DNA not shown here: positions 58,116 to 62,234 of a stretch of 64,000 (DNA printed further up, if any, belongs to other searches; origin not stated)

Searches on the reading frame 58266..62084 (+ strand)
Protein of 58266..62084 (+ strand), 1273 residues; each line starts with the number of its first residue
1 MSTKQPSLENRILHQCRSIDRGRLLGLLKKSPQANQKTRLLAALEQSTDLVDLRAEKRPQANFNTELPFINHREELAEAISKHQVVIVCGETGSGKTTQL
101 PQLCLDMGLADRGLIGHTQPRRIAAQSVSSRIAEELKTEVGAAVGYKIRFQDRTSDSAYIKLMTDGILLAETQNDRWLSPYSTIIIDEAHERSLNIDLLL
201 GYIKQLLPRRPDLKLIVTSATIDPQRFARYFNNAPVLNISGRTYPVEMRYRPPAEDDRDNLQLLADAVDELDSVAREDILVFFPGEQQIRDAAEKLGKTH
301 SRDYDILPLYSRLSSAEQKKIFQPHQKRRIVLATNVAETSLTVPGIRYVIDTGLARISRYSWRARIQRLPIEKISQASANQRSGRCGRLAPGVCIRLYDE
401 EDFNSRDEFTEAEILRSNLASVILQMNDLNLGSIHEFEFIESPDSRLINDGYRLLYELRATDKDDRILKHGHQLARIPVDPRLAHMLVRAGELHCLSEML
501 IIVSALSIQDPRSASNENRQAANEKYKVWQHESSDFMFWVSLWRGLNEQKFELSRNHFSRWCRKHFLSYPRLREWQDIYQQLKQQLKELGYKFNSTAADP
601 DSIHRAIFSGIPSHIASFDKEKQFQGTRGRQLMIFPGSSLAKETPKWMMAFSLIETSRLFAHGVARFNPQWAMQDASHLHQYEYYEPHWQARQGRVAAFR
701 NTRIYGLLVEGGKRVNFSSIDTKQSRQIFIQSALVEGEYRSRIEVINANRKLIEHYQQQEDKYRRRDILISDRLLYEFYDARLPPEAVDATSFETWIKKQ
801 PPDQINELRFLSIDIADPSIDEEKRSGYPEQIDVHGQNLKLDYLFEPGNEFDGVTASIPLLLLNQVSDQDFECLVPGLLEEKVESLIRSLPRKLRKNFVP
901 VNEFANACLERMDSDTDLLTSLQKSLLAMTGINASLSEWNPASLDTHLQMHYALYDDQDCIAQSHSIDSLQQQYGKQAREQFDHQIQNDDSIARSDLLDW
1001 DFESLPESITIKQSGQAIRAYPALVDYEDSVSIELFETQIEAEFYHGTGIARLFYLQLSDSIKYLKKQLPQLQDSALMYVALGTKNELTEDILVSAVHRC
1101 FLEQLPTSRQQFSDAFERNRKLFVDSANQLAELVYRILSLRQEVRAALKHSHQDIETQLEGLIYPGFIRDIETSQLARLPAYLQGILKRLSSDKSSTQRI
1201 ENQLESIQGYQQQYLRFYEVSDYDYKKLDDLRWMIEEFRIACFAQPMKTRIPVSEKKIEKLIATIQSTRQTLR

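Call 24: search_protein_families(library=pfam, proteins=[window:58266-62084:+], max_evalue=0.001)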
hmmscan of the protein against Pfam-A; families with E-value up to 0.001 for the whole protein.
window:58266-62084:+ (1273 aa): 8 families
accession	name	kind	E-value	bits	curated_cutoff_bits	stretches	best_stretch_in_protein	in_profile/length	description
PF11898.13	DUF3418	-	2.3e-169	565.3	25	1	692-1263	1-581/582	Domain of unknown function (DUF3418)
PF00271.37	Helicase_C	-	1e-13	51.9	23.5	1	269-389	8-109/110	Helicase conserved C-terminal domain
PF07717.22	OB_NTP_bind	-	1.9e-11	44.4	29.5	1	603-677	1-81/83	Oligonucleotide/oligosaccharide-binding (OB)-fold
PF21010.2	HA2_C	-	2.3e-09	38.1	21.3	1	480-537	1-75/77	Helicase associated domain (HA2), ratchet-like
PF00270.35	DEAD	-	5.7e-09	36.4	26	1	75-223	6-161/167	DEAD/DEAH box helicase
PF13245.12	AAA_19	-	0.00018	22.1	25.1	1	78-193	6-103/134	AAA domain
PF20720.3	nSTAND3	-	0.00021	21.5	27.2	1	74-107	8-41/155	Novel STAND NTPase 3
PF13401.12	AAA_22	-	0.00023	21.9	27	0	82-193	4-97/130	AAA domain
